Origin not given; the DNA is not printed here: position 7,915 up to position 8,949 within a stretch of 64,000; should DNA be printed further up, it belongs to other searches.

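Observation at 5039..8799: Sortase with a nearby candidate LPAAG-type substrate in a CPR-like genome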

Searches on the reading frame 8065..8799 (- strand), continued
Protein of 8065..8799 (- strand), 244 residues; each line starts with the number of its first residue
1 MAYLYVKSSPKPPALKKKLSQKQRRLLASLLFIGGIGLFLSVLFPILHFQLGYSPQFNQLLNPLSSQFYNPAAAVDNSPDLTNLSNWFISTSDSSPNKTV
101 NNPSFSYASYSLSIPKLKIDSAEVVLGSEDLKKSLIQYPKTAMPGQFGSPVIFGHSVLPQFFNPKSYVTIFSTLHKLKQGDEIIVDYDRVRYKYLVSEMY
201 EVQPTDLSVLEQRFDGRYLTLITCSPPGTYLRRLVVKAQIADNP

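Call 36: predict_structure(alignment_id=A1)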
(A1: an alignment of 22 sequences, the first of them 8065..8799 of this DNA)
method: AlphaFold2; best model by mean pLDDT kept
length: 244 residues; sequences in the alignment: 22
mean_pLDDT: 61.9   pTM: 0.45
mean pLDDT of the five models: 61.9, 59.6, 59.3, 51.8, 50.0
residues with pLDDT >= 90: 11; 70-90: 77; 50-70: 85; < 50: 71
segments of 3 or more residues with pLDDT < 50: 57-65, 76-78, 86-106, 130-132, 140-149, 155-164, 166-168, 226-230
pLDDT, mean of each block of 10 residues (from residue 1): 54 61 87 92 78 54 46 50 50 37 45 80 63 53 38 46 49 77 80 85 68 61 55 76 64
secondary structure, 60 per line:
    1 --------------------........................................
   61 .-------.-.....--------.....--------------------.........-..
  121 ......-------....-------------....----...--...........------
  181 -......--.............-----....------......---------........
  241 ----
elements in order: H21-61 H71-75 H84-87 E109-114 E119-126 E134-137 E151-154 H164-174 E182-187 E190-202 H208-211 E218-223 E233-240

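Call 58: predict_structure(alignment_id=A5)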
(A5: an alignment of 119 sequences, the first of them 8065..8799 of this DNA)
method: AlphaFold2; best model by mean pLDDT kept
length: 244 residues; sequences in the alignment: 119
mean_pLDDT: 70.6   pTM: 0.52
mean pLDDT of the five models: 70.6, 69.4, 62.0, 61.1, 59.5
residues with pLDDT >= 90: 44; 70-90: 83; 50-70: 76; < 50: 41
segments of 3 or more residues with pLDDT < 50: 62-65, 69-84, 87-106
pLDDT, mean of each block of 10 residues (from residue 1): 62 61 88 95 85 62 49 45 49 40 53 89 81 74 79 72 61 84 91 91 69 68 68 82 66
secondary structure, 60 per line:
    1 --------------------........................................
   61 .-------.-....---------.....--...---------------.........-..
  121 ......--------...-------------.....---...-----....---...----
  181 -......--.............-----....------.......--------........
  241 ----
elements in order: H21-61 H71-74 H84-87 E109-114 E119-126 E135-137 E151-155 H167-170 E182-187 E190-202 H208-211 E218-224 E233-240

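Call 60: fold_search(model_id=the predicted structure, library=pdb)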
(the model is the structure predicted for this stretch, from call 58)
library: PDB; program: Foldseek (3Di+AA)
matches with E <= 10: 423; with E <= 0.001: 135
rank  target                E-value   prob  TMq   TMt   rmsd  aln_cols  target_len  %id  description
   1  5k9a                  2.8e-11  1.00  0.46  0.52   3.2       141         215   29  Sortase A from Corynebacterium diphtheriae (released 2016-06-15)
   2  4d7w                  3.4e-11  1.00  0.46  0.58   3.3       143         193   30  Crystal structure of sortase C1 (SrtC1) from Streptococcus agalactiae (released 2015-08-19)
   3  6bwe_B                7.3e-11  1.00  0.45  0.57   3.8       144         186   28  Sortase A from Corynebacterium diphtheriae, lid mutant (released 2017-12-27)
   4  2xwg_D                1.5e-10  1.00  0.45  0.59   3.2       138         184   26  Crystal structure of sortase C-1 from Actinomyces oris (formerly Actinomyces naeslundii) (released 2011-02-23)
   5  6ixz_B                2.5e-10  1.00  0.43  0.57   2.9       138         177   25  X-ray structure of sortase C from Clostridium perfringens SM101 (released 2019-08-14)
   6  3tbe_B                2.8e-10  1.00  0.46  0.57   3.5       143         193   22  The crystal structure of the complex of Streptococcus agalactiae sortase C1 and MTSET (released 2011-10-26)
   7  2xwg_C                3.1e-10  1.00  0.45  0.61   3.2       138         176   26  Crystal structure of sortase C-1 from Actinomyces oris (formerly Actinomyces naeslundii) (released 2011-02-23)
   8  4g1j_A                3.3e-10  1.00  0.46  0.54   3.4       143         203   22  Sortase C1 of GBS Pilus Island 1 (released 2012-12-05)
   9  8gr6                  3.7e-10  1.00  0.46  0.56   3.3       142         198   30  Crystal Structure of pilus-specific Sortase C from Streptococcus sanguinis (released 2023-06-21)
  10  6bwe_A                3.7e-10  1.00  0.44  0.56   3.7       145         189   28  Sortase A from Corynebacterium diphtheriae, lid mutant (released 2017-12-27)
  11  3re9                  4.2e-10  1.00  0.46  0.61   3.4       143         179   24  Crystal structure of sortaseC1 from Streptococcus suis (released 2011-06-01)
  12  3tbe_F                4.5e-10  1.00  0.46  0.58   3.5       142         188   21  The crystal structure of the complex of Streptococcus agalactiae sortase C1 and MTSET (released 2011-10-26)
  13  2xwg_E                5.3e-10  1.00  0.45  0.61   3.2       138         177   27  Crystal structure of sortase C-1 from Actinomyces oris (formerly Actinomyces naeslundii) (released 2011-02-23)
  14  2w1k_A                5.3e-10  1.00  0.45  0.52   3.2       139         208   28  Crystal Structure of Sortase C-3 (SRTC-3) from Streptococcus pneumoniae (released 2008-12-23)
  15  3tbe_D                5.3e-10  1.00  0.45  0.56   3.4       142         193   22  The crystal structure of the complex of Streptococcus agalactiae sortase C1 and MTSET (released 2011-10-26)
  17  2xwg_B                6.0e-10  1.00  0.46  0.59   3.2       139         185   26  Crystal structure of sortase C-1 from Actinomyces oris (formerly Actinomyces naeslundii) (released 2011-02-23)
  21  2xwg_A                7.6e-10  1.00  0.45  0.60   3.2       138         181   27  Crystal structure of sortase C-1 from Actinomyces oris (formerly Actinomyces naeslundii) (released 2011-02-23)
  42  4d70_A                1.4e-09  1.00  0.45  0.66   3.1       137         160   27  Structural, biophysical and biochemical analyses of a Clostridium perfringens Sortase D5 transpeptidase (released 2015-07-15)
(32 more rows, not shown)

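Call 70: list_cluster_members(proteins=[window:8065-8799:-, window:5039-5518:+, window:51374-52324:-, window:8800-10848:-])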
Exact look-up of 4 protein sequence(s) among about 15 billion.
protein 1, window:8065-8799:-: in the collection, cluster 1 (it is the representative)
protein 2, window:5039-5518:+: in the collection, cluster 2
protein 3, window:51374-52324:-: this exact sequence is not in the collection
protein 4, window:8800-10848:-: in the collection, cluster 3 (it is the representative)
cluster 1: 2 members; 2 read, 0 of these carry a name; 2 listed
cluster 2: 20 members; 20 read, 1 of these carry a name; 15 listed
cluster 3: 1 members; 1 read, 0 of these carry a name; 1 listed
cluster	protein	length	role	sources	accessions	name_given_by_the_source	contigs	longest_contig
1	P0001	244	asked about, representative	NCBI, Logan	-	-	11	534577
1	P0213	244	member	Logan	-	-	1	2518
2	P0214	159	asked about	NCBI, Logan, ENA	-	-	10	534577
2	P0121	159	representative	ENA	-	-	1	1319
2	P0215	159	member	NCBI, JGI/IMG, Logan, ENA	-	hypothetical protein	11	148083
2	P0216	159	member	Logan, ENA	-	-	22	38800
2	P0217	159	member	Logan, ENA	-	-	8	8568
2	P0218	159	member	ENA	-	-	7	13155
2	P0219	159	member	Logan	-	-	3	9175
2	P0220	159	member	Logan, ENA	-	-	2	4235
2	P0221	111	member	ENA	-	-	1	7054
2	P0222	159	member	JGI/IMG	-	-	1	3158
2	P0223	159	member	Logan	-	-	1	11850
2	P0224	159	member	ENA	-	-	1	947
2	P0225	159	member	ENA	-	-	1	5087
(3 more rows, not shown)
